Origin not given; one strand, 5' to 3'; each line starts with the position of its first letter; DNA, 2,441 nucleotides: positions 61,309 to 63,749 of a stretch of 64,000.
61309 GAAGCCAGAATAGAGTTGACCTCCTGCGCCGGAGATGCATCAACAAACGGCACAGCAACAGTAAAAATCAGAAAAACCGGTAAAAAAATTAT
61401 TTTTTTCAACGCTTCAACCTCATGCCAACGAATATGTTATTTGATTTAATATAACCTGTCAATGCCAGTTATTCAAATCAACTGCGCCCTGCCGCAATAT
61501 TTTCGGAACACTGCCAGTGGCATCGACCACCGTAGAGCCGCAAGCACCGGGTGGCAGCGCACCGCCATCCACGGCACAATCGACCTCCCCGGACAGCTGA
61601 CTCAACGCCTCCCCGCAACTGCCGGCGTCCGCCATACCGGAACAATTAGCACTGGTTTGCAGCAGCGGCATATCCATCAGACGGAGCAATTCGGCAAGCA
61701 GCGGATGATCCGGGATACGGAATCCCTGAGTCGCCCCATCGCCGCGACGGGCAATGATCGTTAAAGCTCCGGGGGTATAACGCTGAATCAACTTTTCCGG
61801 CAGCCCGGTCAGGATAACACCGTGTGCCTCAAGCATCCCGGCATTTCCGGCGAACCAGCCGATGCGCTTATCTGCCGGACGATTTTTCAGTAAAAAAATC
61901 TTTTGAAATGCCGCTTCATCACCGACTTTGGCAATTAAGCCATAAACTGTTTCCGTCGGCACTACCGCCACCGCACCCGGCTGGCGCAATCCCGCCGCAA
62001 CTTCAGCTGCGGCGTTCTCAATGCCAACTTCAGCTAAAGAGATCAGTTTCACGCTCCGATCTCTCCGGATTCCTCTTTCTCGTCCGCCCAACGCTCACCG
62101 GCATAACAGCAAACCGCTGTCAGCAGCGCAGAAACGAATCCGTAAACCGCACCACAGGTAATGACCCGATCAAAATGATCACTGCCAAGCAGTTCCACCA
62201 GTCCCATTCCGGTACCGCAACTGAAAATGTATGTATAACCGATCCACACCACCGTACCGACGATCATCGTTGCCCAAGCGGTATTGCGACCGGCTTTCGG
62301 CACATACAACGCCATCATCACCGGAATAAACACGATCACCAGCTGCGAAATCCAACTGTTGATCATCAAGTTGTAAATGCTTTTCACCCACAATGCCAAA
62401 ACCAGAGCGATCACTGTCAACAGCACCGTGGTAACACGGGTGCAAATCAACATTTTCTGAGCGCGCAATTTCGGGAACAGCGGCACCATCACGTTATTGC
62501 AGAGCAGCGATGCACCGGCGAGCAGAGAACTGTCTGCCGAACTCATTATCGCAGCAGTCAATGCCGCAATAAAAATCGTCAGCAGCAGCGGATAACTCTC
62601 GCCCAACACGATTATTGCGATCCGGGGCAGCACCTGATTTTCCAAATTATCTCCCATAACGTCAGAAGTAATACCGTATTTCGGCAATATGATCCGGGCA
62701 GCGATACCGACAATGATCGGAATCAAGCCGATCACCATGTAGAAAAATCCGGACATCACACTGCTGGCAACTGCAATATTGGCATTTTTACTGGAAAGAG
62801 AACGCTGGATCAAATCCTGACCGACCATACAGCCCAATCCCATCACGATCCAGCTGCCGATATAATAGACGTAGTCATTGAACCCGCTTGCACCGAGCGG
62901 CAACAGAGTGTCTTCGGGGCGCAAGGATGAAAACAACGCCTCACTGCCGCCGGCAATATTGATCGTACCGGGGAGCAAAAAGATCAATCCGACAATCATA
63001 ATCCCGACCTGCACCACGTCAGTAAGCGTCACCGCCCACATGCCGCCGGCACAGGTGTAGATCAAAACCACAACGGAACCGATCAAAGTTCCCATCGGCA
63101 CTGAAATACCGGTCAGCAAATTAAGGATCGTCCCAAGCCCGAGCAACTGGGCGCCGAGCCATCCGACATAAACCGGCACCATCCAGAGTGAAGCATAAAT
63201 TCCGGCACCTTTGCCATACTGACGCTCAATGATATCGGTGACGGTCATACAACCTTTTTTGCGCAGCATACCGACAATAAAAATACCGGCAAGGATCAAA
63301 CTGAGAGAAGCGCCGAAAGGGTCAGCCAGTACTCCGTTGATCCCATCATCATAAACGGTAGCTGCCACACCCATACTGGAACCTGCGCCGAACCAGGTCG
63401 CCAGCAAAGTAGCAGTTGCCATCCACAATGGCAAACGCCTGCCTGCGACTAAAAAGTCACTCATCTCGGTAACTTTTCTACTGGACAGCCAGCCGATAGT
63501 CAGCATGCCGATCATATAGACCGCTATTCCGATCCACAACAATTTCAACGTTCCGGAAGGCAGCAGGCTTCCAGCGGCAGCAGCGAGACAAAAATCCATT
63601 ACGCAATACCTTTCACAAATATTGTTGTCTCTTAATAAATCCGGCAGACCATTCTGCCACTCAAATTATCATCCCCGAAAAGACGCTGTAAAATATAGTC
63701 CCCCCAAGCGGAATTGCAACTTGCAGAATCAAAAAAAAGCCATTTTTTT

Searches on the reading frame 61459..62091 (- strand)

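Call 40: search_protein_families(library=pfam, proteins=[window:61459-62091:-], max_evalue=0.0001)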
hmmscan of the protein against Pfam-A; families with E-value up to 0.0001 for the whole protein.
window:61459-62091:- (210 aa): 1 family
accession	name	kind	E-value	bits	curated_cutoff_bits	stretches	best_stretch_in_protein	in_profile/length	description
PF01300.24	Sua5_yciO_yrdC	-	4.2e-35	121.3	25.1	1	38-202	5-178/178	Telomere recombination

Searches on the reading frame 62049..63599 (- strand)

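Call 11: search_protein_families(library=pfam, proteins=[window:62049-63599:-], max_evalue=0.001)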
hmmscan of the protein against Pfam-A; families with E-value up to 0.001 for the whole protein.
window:62049-63599:- (516 aa): 1 family
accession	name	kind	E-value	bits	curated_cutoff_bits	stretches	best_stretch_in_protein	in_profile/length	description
PF00474.23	SSF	-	5.3e-42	144.6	22.8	1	49-448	1-406/406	Sodium:solute symporter family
